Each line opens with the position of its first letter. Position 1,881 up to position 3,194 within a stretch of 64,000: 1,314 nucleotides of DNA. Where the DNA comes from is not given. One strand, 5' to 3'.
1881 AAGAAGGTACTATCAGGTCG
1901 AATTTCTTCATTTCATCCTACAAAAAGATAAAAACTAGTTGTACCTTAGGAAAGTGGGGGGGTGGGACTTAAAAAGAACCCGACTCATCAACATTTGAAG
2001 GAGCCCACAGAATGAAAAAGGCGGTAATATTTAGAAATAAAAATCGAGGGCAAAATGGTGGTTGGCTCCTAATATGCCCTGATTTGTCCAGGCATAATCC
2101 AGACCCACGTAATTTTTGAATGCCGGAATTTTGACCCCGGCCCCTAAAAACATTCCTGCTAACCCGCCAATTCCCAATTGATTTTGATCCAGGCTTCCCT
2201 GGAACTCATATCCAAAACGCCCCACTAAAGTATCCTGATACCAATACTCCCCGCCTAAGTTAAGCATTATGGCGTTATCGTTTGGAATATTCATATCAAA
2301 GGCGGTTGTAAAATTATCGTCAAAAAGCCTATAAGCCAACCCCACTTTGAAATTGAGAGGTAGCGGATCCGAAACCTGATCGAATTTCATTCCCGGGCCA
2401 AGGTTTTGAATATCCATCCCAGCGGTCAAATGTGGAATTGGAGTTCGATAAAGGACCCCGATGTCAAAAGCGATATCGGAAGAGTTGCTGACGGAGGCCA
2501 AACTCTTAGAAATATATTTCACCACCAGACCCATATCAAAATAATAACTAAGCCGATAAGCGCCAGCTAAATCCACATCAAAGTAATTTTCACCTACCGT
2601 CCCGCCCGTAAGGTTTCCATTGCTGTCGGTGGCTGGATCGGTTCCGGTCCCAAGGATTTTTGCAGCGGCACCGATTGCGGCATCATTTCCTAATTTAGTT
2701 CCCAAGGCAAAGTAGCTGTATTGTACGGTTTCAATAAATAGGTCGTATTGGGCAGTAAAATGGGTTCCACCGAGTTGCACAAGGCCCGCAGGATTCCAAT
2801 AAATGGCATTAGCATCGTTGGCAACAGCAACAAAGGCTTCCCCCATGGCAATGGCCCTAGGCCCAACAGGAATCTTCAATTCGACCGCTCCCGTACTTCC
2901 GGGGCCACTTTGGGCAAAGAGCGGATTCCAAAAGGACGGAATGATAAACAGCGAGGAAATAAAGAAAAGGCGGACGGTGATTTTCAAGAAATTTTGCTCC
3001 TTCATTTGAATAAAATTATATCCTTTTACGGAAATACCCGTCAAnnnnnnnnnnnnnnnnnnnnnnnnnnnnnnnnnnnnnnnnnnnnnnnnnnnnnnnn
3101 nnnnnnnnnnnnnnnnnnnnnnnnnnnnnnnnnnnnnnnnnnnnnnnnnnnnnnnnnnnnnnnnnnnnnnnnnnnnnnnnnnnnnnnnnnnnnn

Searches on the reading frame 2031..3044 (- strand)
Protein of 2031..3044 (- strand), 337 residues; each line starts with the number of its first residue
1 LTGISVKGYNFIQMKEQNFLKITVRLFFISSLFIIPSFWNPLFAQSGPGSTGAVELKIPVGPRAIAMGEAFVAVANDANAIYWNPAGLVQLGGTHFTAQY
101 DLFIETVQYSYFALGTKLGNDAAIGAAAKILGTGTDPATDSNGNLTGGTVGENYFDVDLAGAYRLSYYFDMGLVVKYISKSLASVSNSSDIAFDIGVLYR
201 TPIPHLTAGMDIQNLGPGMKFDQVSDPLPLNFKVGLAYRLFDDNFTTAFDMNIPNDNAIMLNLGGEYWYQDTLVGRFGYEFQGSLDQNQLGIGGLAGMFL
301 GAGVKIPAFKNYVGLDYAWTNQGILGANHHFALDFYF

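Call 17: search_protein_families(library=pfam, proteins=[window:2031-3044:-], max_evalue=0.001)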
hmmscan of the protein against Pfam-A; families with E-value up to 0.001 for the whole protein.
window:2031-3044:- (337 aa): 2 families
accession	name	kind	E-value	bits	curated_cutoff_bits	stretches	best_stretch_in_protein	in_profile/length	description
PF19572.5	PorV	-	1.6e-07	31.6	27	1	56-243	16-223/243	Type IX secretion system protein PorV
PF03349.22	Toluene_X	-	5.3e-06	25.6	29.7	0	116-244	100-217/421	Outer membrane protein transport protein (OMPP1/FadL/TodX)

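Call 48: search_protein_families(library=ncbifam, proteins=[window:2031-3044:-], max_evalue=0.01)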
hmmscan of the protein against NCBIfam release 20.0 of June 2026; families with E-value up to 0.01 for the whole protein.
window:2031-3044:- (337 aa): 5 families
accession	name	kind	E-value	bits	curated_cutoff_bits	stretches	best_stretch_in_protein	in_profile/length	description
NF033709.1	PorV_fam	subfamily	8.2e-53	180.1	90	1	51-336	2-325/326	PorV/PorQ family protein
NF033711.1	T9SS_PorQ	equivalog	2.3e-27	95.9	220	1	31-240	6-213/335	type IX secretion system protein PorQ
NF033710.1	T9SS_OM_PorV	equivalog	1.2e-21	77.4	250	1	50-245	23-236/367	type IX secretion system outer membrane channel protein PorV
NF052325.1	PorVQ2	equivalog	4.5e-14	52.1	325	1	56-128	30-104/354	putative type IX sorting system protein PorV2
NF050080.1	pilus_FilD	exception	0.002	16.5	970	0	55-100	22-67/549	putative pilus system OmpP1/FadL family transporter FilD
